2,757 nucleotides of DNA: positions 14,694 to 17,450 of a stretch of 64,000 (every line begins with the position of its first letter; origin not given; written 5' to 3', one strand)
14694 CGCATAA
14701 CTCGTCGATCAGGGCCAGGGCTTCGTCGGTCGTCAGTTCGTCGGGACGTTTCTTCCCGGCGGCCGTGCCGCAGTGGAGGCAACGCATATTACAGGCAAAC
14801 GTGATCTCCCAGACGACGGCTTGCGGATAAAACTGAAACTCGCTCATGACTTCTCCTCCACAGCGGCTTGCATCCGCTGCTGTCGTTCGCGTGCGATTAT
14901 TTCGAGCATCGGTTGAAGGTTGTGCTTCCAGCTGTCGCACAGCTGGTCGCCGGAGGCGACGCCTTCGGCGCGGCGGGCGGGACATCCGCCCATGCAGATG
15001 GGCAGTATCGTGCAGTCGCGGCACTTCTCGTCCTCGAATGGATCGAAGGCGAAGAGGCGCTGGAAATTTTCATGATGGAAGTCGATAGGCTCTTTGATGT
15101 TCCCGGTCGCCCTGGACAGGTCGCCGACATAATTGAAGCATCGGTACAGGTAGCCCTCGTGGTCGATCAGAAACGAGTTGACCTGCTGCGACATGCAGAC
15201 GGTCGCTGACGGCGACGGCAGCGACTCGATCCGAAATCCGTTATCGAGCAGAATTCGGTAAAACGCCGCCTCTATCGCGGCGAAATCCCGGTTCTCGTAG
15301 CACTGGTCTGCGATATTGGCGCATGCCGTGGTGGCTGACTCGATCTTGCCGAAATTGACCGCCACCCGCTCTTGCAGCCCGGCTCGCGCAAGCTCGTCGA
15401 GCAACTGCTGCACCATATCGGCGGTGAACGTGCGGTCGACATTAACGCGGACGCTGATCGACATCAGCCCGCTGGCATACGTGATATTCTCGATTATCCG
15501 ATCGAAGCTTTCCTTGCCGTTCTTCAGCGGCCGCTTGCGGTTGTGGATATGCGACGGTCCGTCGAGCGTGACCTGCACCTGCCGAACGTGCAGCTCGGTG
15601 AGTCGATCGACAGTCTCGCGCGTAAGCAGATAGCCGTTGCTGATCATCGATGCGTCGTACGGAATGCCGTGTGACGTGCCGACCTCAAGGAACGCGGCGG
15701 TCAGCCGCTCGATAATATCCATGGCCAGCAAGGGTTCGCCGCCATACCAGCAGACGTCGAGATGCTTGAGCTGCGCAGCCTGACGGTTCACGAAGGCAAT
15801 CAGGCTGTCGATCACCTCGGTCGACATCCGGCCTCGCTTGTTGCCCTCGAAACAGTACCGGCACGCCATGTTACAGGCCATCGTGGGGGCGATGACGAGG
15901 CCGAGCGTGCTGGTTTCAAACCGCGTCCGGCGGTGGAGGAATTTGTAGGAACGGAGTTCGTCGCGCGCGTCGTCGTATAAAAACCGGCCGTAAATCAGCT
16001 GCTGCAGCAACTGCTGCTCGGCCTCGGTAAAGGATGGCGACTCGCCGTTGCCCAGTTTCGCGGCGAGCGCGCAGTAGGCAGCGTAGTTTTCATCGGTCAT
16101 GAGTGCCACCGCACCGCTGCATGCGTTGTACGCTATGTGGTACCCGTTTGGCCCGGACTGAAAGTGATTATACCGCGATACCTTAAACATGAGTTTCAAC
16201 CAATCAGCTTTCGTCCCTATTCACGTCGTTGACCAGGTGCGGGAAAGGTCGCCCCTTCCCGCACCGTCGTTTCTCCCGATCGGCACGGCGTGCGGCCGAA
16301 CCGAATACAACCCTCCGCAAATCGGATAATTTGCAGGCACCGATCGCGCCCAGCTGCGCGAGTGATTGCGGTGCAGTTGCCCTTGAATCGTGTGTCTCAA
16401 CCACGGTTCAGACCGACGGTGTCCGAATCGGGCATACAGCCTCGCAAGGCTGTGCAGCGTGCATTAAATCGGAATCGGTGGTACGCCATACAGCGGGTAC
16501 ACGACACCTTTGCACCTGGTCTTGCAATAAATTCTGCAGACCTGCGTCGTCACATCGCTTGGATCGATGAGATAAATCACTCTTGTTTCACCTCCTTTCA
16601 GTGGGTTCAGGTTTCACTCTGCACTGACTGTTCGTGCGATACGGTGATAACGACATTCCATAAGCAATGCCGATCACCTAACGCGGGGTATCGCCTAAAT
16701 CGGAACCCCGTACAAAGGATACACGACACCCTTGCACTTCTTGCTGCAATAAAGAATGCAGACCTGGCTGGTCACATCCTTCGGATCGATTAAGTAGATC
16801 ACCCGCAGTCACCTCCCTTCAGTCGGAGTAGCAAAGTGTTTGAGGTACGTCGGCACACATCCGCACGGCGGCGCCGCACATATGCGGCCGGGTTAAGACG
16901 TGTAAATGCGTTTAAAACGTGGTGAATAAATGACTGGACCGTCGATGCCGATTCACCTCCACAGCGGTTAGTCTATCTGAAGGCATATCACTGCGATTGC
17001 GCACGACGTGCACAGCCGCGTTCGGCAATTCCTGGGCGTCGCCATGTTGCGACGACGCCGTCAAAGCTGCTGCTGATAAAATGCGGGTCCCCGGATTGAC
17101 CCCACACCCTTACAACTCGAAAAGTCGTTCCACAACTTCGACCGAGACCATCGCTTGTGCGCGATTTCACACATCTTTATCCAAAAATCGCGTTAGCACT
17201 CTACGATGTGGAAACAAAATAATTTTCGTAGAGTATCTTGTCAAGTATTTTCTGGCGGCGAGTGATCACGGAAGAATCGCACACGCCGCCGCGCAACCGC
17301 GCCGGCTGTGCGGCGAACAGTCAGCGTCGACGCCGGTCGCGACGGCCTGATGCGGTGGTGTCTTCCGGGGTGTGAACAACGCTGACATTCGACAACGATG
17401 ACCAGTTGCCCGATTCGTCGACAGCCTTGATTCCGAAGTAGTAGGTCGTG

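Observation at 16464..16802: Two hidden, paralogous Cys-rich precursor peptides (GTG starts, 35 and 38 aa) directly upstream of two radical SAM/SPASM genes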

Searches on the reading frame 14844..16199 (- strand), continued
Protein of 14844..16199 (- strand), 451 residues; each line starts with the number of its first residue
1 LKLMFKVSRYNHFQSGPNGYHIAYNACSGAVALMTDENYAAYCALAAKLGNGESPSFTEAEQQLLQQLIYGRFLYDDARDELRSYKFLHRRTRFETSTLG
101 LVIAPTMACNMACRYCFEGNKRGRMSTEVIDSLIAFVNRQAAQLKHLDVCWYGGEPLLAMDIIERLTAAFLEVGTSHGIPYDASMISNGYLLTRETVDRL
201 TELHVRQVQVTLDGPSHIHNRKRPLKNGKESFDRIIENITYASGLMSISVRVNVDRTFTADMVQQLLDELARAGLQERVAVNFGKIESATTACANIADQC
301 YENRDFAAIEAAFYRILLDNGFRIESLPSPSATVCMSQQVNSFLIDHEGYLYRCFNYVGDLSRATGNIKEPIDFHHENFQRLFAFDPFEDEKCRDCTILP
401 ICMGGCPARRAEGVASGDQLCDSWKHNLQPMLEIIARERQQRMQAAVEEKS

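Call 93: get_annotated_region(hit=H34, flank=2500)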
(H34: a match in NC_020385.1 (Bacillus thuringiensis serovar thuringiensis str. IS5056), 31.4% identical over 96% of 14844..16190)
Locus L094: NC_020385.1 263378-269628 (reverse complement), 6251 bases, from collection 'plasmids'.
description: Bacillus thuringiensis serovar thuringiensis str. IS5056 plasmid pIS56-328, complete sequence
organism: Bacillus thuringiensis serovar thuringiensis str. IS5056 (NCBI taxid 1286404)
taxonomy: Bacteria; Bacillota; Bacilli; Bacillales; Bacillaceae; Bacillus; Bacillus thuringiensis; Bacillus thuringiensis serovar thuringiensis str. IS5056
host: -; source: -; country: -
typing (MOB-suite, as given by PLSDB): non-mobilizable; replicon rep_cluster_1721
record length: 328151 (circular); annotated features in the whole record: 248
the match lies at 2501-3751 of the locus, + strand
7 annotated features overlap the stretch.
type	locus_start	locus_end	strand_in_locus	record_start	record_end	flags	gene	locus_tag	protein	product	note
CDS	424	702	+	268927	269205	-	-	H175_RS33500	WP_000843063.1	AbrB/MazE/SpoVT family DNA-binding domain-containing protein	-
CDS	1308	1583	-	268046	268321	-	-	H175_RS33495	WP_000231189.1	hypothetical protein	-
CDS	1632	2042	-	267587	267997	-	-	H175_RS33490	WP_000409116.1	aminotransferase class I/II-fold pyridoxal phosphate-dependent enzyme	GO:0009058 - biosynthetic process [Evidence IEA]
CDS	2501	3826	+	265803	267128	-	-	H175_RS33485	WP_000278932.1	radical SAM protein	-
CDS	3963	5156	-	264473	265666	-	-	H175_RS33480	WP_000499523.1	IS110-like element ISBth13 family transposase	GO:0006313 - DNA transposition [Evidence IEA]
CDS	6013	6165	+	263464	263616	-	-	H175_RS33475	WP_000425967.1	aspartyl-phosphate phosphatase Spo0E family protein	-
CDS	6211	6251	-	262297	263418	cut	tnpB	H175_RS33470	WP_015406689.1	IS200/IS605 family element RNA-guided endonuclease TnpB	-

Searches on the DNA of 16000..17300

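Call 108: search_rna_families(source=window, start=16000, end=17300, threshold=evalue, max_evalue=1)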
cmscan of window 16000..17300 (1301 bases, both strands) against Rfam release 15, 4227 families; matches with E-value up to 1: 0.
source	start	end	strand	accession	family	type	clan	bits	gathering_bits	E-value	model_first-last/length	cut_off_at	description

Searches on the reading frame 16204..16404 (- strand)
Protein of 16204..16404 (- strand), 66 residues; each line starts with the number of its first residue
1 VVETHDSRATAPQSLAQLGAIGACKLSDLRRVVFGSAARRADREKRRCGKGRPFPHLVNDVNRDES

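Call 107: search_protein_families(library=pfam, proteins=[window:16204-16404:-], max_evalue=1)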
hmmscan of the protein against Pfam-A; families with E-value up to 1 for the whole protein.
window:16204-16404:- (66 aa): 0 families

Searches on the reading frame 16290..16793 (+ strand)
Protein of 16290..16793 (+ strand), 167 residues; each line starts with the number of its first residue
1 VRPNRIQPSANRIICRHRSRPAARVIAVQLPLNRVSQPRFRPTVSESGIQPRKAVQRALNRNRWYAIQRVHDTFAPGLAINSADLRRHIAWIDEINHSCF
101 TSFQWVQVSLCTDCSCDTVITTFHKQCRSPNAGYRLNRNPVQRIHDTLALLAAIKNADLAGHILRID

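Call 107: search_protein_families(library=pfam, proteins=[window:16290-16793:+], max_evalue=1)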
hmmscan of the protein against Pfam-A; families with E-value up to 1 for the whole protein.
window:16290-16793:+ (167 aa): 0 families

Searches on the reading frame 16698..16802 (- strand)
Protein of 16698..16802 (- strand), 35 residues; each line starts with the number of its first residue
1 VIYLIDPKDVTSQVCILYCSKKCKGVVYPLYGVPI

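Call 7: search_protein_families(library=ncbifam, proteins=[window:16698-16802:-], max_evalue=1)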
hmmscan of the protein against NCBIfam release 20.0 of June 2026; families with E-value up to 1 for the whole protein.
seq(35 aa): 0 families

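Call 8: search_protein_families(library=pfam, proteins=[window:16698-16802:-], max_evalue=1)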
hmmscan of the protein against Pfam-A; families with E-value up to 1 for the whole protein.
seq(35 aa): 0 families

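Call 49: list_cluster_members(proteins=[window:16698-16802:-, window:16467-16580:-, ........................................, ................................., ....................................])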
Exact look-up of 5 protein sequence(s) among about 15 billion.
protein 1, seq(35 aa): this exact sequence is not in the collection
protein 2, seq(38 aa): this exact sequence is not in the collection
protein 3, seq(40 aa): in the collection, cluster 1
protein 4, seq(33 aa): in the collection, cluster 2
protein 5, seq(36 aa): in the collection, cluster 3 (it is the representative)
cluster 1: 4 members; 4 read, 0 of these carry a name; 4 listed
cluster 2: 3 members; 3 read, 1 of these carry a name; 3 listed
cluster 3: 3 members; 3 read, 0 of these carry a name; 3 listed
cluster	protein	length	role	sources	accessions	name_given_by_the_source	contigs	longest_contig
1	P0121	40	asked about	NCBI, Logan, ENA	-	-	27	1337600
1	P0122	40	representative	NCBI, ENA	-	-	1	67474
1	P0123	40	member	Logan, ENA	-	-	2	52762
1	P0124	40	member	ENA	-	-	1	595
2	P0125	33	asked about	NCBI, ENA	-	-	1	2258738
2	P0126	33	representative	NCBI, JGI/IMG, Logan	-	hypothetical protein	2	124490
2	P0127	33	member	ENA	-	-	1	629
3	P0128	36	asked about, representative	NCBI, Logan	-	-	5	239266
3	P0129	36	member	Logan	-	-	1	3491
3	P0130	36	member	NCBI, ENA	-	-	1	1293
